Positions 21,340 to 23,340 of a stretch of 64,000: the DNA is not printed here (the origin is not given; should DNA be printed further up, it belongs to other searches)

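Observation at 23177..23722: Stand-alone H-NOX haem-NO/O2 sensor in an actinobacterial context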

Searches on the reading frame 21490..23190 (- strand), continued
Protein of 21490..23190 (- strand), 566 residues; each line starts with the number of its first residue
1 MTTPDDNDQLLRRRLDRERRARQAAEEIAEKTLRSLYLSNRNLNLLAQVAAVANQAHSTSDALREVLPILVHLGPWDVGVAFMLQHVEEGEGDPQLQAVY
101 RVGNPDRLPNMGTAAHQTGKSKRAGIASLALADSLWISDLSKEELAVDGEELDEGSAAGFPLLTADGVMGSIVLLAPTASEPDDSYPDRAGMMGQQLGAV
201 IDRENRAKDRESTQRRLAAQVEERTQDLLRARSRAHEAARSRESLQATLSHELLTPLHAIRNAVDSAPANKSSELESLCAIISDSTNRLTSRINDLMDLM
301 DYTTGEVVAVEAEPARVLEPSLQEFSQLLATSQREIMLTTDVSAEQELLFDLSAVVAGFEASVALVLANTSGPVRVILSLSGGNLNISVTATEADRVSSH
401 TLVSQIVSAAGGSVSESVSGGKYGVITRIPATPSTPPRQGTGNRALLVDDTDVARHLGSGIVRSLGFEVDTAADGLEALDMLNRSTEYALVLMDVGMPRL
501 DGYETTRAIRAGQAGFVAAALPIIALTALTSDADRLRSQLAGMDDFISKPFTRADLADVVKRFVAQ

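Call 60: find_homologous_proteins(query=A6, max_evalue=1e-20)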
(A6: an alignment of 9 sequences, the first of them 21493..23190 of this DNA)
Query A6 (9 sequences) (566 aa, profile of the alignment): 386 proteins with E <= 1e-20 among 8000 candidates; the best 120 are listed.
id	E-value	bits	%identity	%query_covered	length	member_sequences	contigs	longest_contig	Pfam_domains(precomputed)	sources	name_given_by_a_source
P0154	1.3e-271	920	49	96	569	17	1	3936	PF00512.32,PF00072.31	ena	-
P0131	4.8e-263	892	99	100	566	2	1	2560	PF00512.32,PF00072.31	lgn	-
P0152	7.0e-263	892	90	100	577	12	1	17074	PF00512.32,PF00072.31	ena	-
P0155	1.1e-260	884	49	95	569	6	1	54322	PF00512.32,PF00072.31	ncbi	-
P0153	4.5e-255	866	64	99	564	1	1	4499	PF00512.32,PF00072.31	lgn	-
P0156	3.6e-206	704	31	99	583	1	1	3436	PF13185.13,PF01590.33,PF00512.32,PF00072.31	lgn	-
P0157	3.6e-90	321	24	92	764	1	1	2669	PF13185.13,PF02518.32,PF00512.32,PF00072.31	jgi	jgi:signal transduction histidine kinase/CheY-like chemotaxis protein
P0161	2.5e-72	262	38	25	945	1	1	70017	PF02518.32,PF00512.32,PF00072.31,PF01627.29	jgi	jgi:CheY-like chemotaxis protein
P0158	1.1e-67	247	35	22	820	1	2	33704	PF02518.32,PF24896.2,PF00512.32,PF23198.2,PF00072.31,PF01627.29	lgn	-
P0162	1.5e-64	237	22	93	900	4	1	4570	PF13185.13,PF02518.32,PF00512.32,PF00072.31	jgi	jgi:signal transduction histidine kinase/CheY-like chemotaxis protein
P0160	1.1e-62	231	35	26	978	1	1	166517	PF00672.31,PF02518.32,PF00512.32,PF23198.2,PF00072.31,PF01627.29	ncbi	-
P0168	1.8e-62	230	43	21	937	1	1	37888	PF13185.13,PF02518.32,PF00512.32,PF00072.31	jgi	jgi:signal transduction histidine kinase/CheY-like chemotaxis protein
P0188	1.6e-60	223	26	60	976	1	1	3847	PF13426.14,PF13188.14,PF13185.13,PF24820.2,PF01590.33,PF08448.17,PF02518.32,PF00512.32,PF00989.32,PF00072.31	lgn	-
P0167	5.1e-60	222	41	21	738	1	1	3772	PF02518.32,PF00512.32,PF23198.2,PF00072.31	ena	-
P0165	3.5e-59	219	31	44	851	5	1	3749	PF13426.14,PF13188.14,PF02518.32,PF00512.32,PF00989.32,PF00072.31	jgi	-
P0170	5.5e-59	218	37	21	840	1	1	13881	PF02518.32,PF00512.32,PF00072.31,PF01627.29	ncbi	-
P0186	4.4e-58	215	35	30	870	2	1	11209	PF08447.19,PF13426.14,PF08448.17,PF02518.32,PF00512.32,PF00989.32,PF00072.31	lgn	-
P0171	1.8e-57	213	38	22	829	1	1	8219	PF17152.11,PF02518.32,PF00512.32,PF00072.31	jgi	jgi:signal transduction histidine kinase/CheY-like chemotaxis protein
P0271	7.7e-57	211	21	76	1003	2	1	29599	PF13188.14,PF13185.13,PF01590.33,PF08448.17,PF02518.32,PF00512.32,PF00989.32,PF00072.31,PF01627.29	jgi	jgi:signal transduction histidine kinase/DNA-binding response OmpR family regulator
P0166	2.4e-55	206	43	22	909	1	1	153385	PF13426.14,PF13188.14,PF08448.17,PF02518.32,PF00512.32,PF00989.32,PF00072.31,PF01627.29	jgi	jgi:PAS domain S-box-containing protein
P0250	1.1e-53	201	36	20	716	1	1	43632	PF13581.13,PF02518.32,PF00512.32,PF00072.31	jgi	jgi:signal transduction histidine kinase/DNA-binding response OmpR family regulator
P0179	2.1e-53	200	39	22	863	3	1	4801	PF02518.32,PF00512.32,PF00072.31,PF01627.29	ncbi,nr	ncbi:MAG TPA: response regulator [Nitrospirota bacterium]|nr:response regulator [Nitrospirota bacter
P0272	2.2e-53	200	34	31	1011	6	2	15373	PF07701.21,PF13185.13,PF01590.33,PF02518.32,PF00512.32,PF00072.31,PF01627.29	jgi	jgi:signal transduction histidine kinase/DNA-binding response OmpR family regulator/HPt (histidine-c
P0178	4.7e-53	199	39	23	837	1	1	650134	PF02518.32,PF00512.32,PF00072.31,PF01627.29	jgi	jgi:signal transduction histidine kinase/HPt (histidine-containing phosphotransfer) domain-containin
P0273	7.1e-53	198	40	22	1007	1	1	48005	PF17152.11,PF00672.31,PF02518.32,PF00512.32,PF00072.31,PF01627.29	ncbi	-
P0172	9.6e-53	198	36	34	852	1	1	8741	PF12729.14,PF02518.32,PF00512.32,PF23198.2,PF00072.31,PF02203.22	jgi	-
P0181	9.7e-53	198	43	25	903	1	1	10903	PF02518.32,PF00512.32,PF00072.31,PF03924.20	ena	-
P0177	6.2e-52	195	38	25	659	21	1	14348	PF02518.32,PF00512.32,PF00072.31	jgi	jgi:signal transduction histidine kinase/DNA-binding response OmpR family regulator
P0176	7.6e-52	195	39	21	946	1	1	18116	PF03707.22,PF02518.32,PF00512.32,PF00072.31,PF01627.29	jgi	jgi:signal transduction histidine kinase/DNA-binding response OmpR family regulator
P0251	1.5e-51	194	37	21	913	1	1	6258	PF13426.14,PF13188.14,PF08448.17,PF02518.32,PF00512.32,PF23198.2,PF00989.32,PF00072.31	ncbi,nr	ncbi:MAG: response regulator, partial [Halobacteriales archaeon]|nr:response regulator [Halobacteria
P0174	1.8e-51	194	38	23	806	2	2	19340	PF13426.14,PF13188.14,PF02518.32,PF00512.32,PF00989.32,PF00072.31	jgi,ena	-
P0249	2.1e-51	193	39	22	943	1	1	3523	PF17152.11,PF00672.31,PF13426.14,PF08448.17,PF02518.32,PF00512.32,PF00989.32,PF00072.31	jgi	jgi:PAS domain S-box-containing protein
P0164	3.0e-51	193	44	21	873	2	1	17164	PF02743.25,PF02518.32,PF00512.32,PF00072.31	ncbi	ncbi:MAG TPA: response regulator [Duganella sp.]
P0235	6.5e-51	192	34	26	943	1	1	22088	PF17152.11,PF00672.31,PF13426.14,PF08448.17,PF02518.32,PF00512.32,PF00989.32,PF00072.31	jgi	jgi:PAS domain S-box-containing protein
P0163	1.1e-50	191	28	58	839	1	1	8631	PF13185.13,PF01590.33,PF02518.32,PF13492.13,PF00512.32,PF23198.2,PF00072.31,PF06490.18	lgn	-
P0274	1.3e-50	191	41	20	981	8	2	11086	PF13426.14,PF13188.14,PF08448.17,PF02518.32,PF00512.32,PF00989.32,PF00072.31,PF01627.29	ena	-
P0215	2.1e-50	190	35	23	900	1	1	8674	PF13426.14,PF24820.2,PF02518.32,PF00512.32,PF23198.2,PF00989.32,PF00072.31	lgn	-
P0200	3.6e-50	189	33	21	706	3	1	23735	PF02518.32,PF00512.32,PF00072.31,PF01627.29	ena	-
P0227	4.3e-50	189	41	22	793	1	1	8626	PF08447.19,PF13426.14,PF13188.14,PF08448.17,PF02518.32,PF24896.2,PF00512.32,PF00989.32,PF00072.31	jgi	jgi:two-component system, sensor histidine kinase and response regulator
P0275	5.1e-50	189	39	21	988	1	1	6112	PF13188.14,PF13185.13,PF01590.33,PF08448.17,PF02518.32,PF00512.32,PF00989.32,PF00072.31,PF01627.29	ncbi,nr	ncbi:MAG TPA: response regulator [Bacteroidota bacterium]|nr:response regulator [Bacteroidota bacter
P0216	2.1e-49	187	39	23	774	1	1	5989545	PF17152.11,PF00672.31,PF02518.32,PF00512.32,PF00072.31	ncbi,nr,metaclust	ncbi:hypothetical protein ABI59_21200 [Acidobacteria bacterium Mor1]|nr:hypothetical protein ABI59_2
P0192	5.1e-49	185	40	23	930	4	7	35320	PF17152.11,PF00672.31,PF02518.32,PF24896.2,PF00512.32,PF00072.31,PF01627.29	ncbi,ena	-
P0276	7.3e-49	185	37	24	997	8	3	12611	PF08448.17,PF02518.32,PF00512.32,PF00072.31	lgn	-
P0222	8.1e-49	185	23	61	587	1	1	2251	PF02518.32,PF00512.32,PF23198.2,PF00072.31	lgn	-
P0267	9.8e-49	185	35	21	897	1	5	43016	PF17152.11,PF00672.31,PF02518.32,PF00512.32,PF00072.31,PF01627.29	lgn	-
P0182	9.9e-49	185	39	24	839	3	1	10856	PF02518.32,PF13492.13,PF00512.32,PF00072.31,PF01627.29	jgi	jgi:signal transduction histidine kinase/ActR/RegA family two-component response regulator/HPt (hist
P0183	1.1e-48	184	27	61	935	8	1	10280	PF02518.32,PF00512.32,PF00072.31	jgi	jgi:signal transduction histidine kinase/DNA-binding response OmpR family regulator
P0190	2.0e-48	184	40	21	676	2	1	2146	PF13426.14,PF13188.14,PF08448.17,PF02518.32,PF00512.32,PF00989.32,PF00072.31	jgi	jgi:PAS domain S-box-containing protein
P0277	8.7e-48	181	43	21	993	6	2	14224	PF13426.14,PF13188.14,PF08448.17,PF02518.32,PF00512.32,PF00989.32,PF00072.31,PF01627.29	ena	-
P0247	9.3e-48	181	35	23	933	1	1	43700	PF17152.11,PF00672.31,PF02518.32,PF00512.32,PF00072.31,PF01627.29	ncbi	-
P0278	1.0e-47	181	36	23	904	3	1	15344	PF17152.11,PF00672.31,PF02518.32,PF00512.32,PF00072.31,PF01627.29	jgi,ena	-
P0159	1.2e-47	181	39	25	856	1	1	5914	PF02518.32,PF00512.32,PF05230.17,PF00072.31,PF01627.29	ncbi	-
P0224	2.6e-47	180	27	94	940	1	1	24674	PF08447.19,PF13426.14,PF13188.14,PF08448.17,PF02518.32,PF00512.32,PF00989.32,PF00072.31,PF01627.29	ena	-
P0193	2.8e-47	180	43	21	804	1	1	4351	PF17152.11,PF00672.31,PF02518.32,PF00512.32,PF00072.31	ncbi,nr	ncbi:MAG: response regulator [Gammaproteobacteria bacterium]|nr:response regulator [Gammaproteobacte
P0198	3.4e-47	179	43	21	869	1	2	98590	PF02518.32,PF00512.32,PF23198.2,PF00072.31,PF01627.29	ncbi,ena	-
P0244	9.1e-47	178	36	21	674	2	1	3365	PF02518.32,PF00512.32,PF23198.2,PF00072.31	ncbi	ncbi:MAG: response regulator, partial [Limisphaerales bacterium]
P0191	1.3e-46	178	34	31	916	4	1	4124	PF02518.32,PF00512.32,PF23198.2,PF00072.31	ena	-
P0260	2.5e-46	177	24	62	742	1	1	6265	PF02518.32,PF00512.32,PF00072.31,PF01627.29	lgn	-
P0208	2.7e-46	176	40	21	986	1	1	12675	PF13426.14,PF13185.13,PF01590.33,PF08448.17,PF02518.32,PF00512.32,PF00989.32,PF00072.31,PF01627.29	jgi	jgi:PAS domain S-box-containing protein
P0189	9.2e-46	175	25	60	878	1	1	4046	PF02518.32,PF00512.32,PF00072.31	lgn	-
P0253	1.1e-45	174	43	26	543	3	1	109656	PF02518.32,PF00512.32,PF00072.31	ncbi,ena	-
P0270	1.7e-45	174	26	59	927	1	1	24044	PF02518.32,PF00512.32,PF00072.31,PF01627.29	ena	-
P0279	3.2e-45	173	44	20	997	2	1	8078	PF02518.32,PF00512.32,PF00072.31,PF01627.29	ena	-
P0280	3.4e-45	173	37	22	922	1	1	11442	PF08447.19,PF13426.14,PF13188.14,PF08448.17,PF02518.32,PF00512.32,PF00989.32,PF00072.31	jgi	-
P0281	3.4e-45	173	36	23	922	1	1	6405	PF08447.19,PF13426.14,PF13188.14,PF08448.17,PF02518.32,PF00512.32,PF00989.32,PF00072.31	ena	-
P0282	3.5e-45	173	37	22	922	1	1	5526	PF08447.19,PF13426.14,PF13188.14,PF08448.17,PF02518.32,PF00512.32,PF00989.32,PF00072.31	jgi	jgi:two-component system, sensor histidine kinase and response regulator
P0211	3.7e-45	173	34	32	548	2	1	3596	PF02518.32,PF00512.32,PF23198.2,PF00072.31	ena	-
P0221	4.3e-45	173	27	60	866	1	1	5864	PF08447.19,PF13426.14,PF13188.14,PF08448.17,PF02518.32,PF00512.32,PF00989.32,PF00072.31,PF01627.29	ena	-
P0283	6.0e-45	172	37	22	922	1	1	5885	PF08447.19,PF13426.14,PF13188.14,PF08448.17,PF02518.32,PF00512.32,PF00989.32,PF00072.31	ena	-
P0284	6.4e-45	172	37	22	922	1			PF08447.19,PF13426.14,PF13188.14,PF08448.17,PF02518.32,PF00512.32,PF00989.32,PF00072.31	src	-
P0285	8.2e-45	172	36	23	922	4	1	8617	PF08447.19,PF13426.14,PF13188.14,PF24820.2,PF08448.17,PF02518.32,PF00512.32,PF00989.32,PF00072.31,PF25821.2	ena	-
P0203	9.0e-45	171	38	24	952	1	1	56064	PF02518.32,PF00512.32,PF00072.31,PF01627.29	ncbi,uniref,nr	ncbi:response regulator [Sabulicella rubraurantiaca]|uniref:response regulator n=1 Tax=Sabulicella r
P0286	9.0e-45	171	37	25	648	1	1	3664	PF02518.32,PF00512.32,PF00072.31,PF01627.29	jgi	jgi:CheY-like chemotaxis protein/HPt (histidine-containing phosphotransfer) domain-containing protei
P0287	1.2e-43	168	23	73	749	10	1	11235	PF13185.13,PF01590.33,PF02518.32,PF00512.32,PF00072.31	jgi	jgi:signal transduction histidine kinase/response regulator RpfG family c-di-GMP phosphodiesterase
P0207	1.8e-43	167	38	19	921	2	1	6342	PF02518.32,PF00512.32,PF00072.31,PF01627.29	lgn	-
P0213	1.9e-43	167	28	61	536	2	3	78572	PF13581.13,PF02518.32,PF00512.32,PF00072.31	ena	-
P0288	2.8e-43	167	37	20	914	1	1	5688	PF00672.31,PF05227.20,PF02518.32,PF00512.32,PF00072.31,PF01627.29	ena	-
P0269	8.6e-43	165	27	61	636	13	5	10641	PF13185.13,PF01590.33,PF02518.32,PF13492.13,PF00512.32,PF00072.31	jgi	-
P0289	1.0e-42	165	43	21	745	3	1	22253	PF02518.32,PF00512.32,PF23198.2,PF00072.31,PF01627.29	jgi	jgi:signal transduction histidine kinase/CheY-like chemotaxis protein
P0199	1.4e-42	164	36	24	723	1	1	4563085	PF02518.32,PF00512.32,PF00072.31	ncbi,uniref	ncbi:response regulator [Xanthobacter sp. AM11]|uniref:response regulator n=1 Tax=Xanthobacter sp. A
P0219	2.1e-42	164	43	24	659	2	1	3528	PF13426.14,PF13188.14,PF08448.17,PF02518.32,PF00512.32,PF00989.32,PF00072.31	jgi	jgi:signal transduction histidine kinase/CheY-like chemotaxis protein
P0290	6.0e-42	162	42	22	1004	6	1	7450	PF02518.32,PF00512.32,PF00072.31,PF01627.29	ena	-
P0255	7.1e-42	162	25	60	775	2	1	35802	PF17152.11,PF00672.31,PF02518.32,PF00512.32,PF00072.31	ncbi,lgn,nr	ncbi:MAG TPA: response regulator [Holophaga sp.]|nr:response regulator [Holophaga sp.]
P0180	1.0e-41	161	26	61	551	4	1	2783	PF02518.32,PF00512.32,PF00072.31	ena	-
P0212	2.2e-41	160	27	64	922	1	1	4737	PF00672.31,PF08447.19,PF13426.14,PF08448.17,PF02518.32,PF00512.32,PF00989.32,PF00072.31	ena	-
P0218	2.8e-41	160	37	24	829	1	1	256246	PF02518.32,PF00512.32,PF00072.31,PF01627.29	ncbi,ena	-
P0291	3.0e-41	160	36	21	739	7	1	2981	PF13185.13,PF02518.32,PF00512.32,PF00072.31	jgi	jgi:signal transduction histidine kinase/PleD family two-component response regulator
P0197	3.6e-41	160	30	66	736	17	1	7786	PF08448.17,PF02518.32,PF00512.32,PF00989.32,PF00072.31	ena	-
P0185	4.1e-41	159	28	63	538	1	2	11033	PF02518.32,PF00512.32,PF00072.31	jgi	jgi:signal transduction histidine kinase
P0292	4.2e-41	159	44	19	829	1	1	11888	PF02518.32,PF00512.32,PF00072.31,PF01627.29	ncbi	-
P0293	7.6e-41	158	39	19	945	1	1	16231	PF00672.31,PF12729.14,PF02518.32,PF00512.32,PF00072.31,PF01627.29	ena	-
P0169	7.9e-41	158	26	63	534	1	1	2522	PF02518.32,PF00512.32,PF00072.31,PF06490.18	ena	-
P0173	8.2e-41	158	28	57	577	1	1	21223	PF02518.32,PF00512.32,PF00072.31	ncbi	-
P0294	8.3e-41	158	37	20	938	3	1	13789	PF17152.11,PF00672.31,PF02518.32,PF00512.32,PF00072.31,PF01627.29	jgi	jgi:signal transduction histidine kinase/CheY-like chemotaxis protein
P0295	9.3e-41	158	37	24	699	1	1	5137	PF02518.32,PF00512.32,PF00072.31,PF01627.29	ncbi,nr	ncbi:MAG: ATP-binding protein, partial [Desulfobacterales bacterium]|nr:ATP-binding protein [Desulfo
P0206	1.7e-40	157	50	19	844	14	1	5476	PF08447.19,PF13426.14,PF13188.14,PF08448.17,PF02518.32,PF00512.32,PF00989.32,PF00072.31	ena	-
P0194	1.8e-40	157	29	57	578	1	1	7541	PF02518.32,PF00512.32,PF00072.31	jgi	jgi:signal transduction histidine kinase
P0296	2.0e-40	157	45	24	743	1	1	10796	PF02518.32,PF00512.32,PF00072.31,PF01627.29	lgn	-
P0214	2.7e-40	157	27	61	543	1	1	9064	PF02518.32,PF00512.32,PF00072.31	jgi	jgi:signal transduction histidine kinase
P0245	2.9e-40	157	39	19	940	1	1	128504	PF08447.19,PF13426.14,PF13188.14,PF08448.17,PF02518.32,PF00512.32,PF00989.32,PF00072.31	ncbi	-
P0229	3.1e-40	156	27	61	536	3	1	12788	PF02518.32,PF00512.32,PF00072.31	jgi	jgi:signal transduction histidine kinase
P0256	3.4e-40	156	25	64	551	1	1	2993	PF02518.32,PF00512.32,PF00072.31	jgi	-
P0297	6.3e-40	155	44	21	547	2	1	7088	PF02518.32,PF00512.32,PF00072.31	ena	-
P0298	6.7e-40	155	35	23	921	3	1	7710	PF08447.19,PF13188.14,PF02518.32,PF00512.32,PF00989.32,PF00072.31,PF01627.29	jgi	-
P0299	7.8e-40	155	37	24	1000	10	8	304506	PF00672.31,PF02518.32,PF00512.32,PF00072.31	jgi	jgi:signal transduction histidine kinase/DNA-binding response OmpR family regulator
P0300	1.1e-39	155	39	22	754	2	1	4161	PF08447.19,PF02518.32,PF00512.32,PF00072.31,PF06490.18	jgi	jgi:two-component system sensor histidine kinase/response regulator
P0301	1.2e-39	155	40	19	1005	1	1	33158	PF13426.14,PF13185.13,PF01590.33,PF08448.17,PF02518.32,PF13492.13,PF00512.32,PF00072.31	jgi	jgi:PAS domain S-box-containing protein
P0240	1.9e-39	154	26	66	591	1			PF02518.32,PF00512.32,PF00072.31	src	-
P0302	2.9e-39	153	45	21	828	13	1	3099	PF00672.31,PF02518.32,PF00512.32,PF00072.31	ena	-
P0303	3.7e-39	153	25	60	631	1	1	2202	PF02518.32,PF00512.32,PF00072.31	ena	-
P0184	3.9e-39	153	39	23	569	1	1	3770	PF02518.32,PF00512.32,PF00072.31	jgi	jgi:signal transduction histidine kinase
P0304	3.9e-39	153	37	21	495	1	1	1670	PF02518.32,PF00512.32,PF00072.31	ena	-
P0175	5.4e-39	152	37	27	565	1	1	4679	PF02518.32,PF00512.32,PF00072.31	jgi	jgi:signal transduction histidine kinase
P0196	6.3e-39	152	48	20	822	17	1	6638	PF08447.19,PF13426.14,PF08448.17,PF02518.32,PF00512.32,PF00989.32,PF00072.31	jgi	jgi:PAS domain S-box-containing protein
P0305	6.6e-39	152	39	22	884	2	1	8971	PF02518.32,PF00512.32,PF00072.31,PF01627.29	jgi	-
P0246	6.6e-39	152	26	59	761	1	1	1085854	PF13581.13,PF08448.17,PF02518.32,PF00512.32,PF00072.31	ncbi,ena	-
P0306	9.0e-39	152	24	58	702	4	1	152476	PF02518.32,PF00512.32,PF00072.31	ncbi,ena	-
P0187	9.1e-39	152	27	61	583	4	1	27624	PF13581.13,PF02518.32,PF00512.32,PF00072.31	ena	-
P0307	1.0e-38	152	43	21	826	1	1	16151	PF07695.18,PF02518.32,PF00512.32,PF00072.31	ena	-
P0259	1.1e-38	151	27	62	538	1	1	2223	PF02518.32,PF00512.32,PF00072.31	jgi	jgi:signal transduction histidine kinase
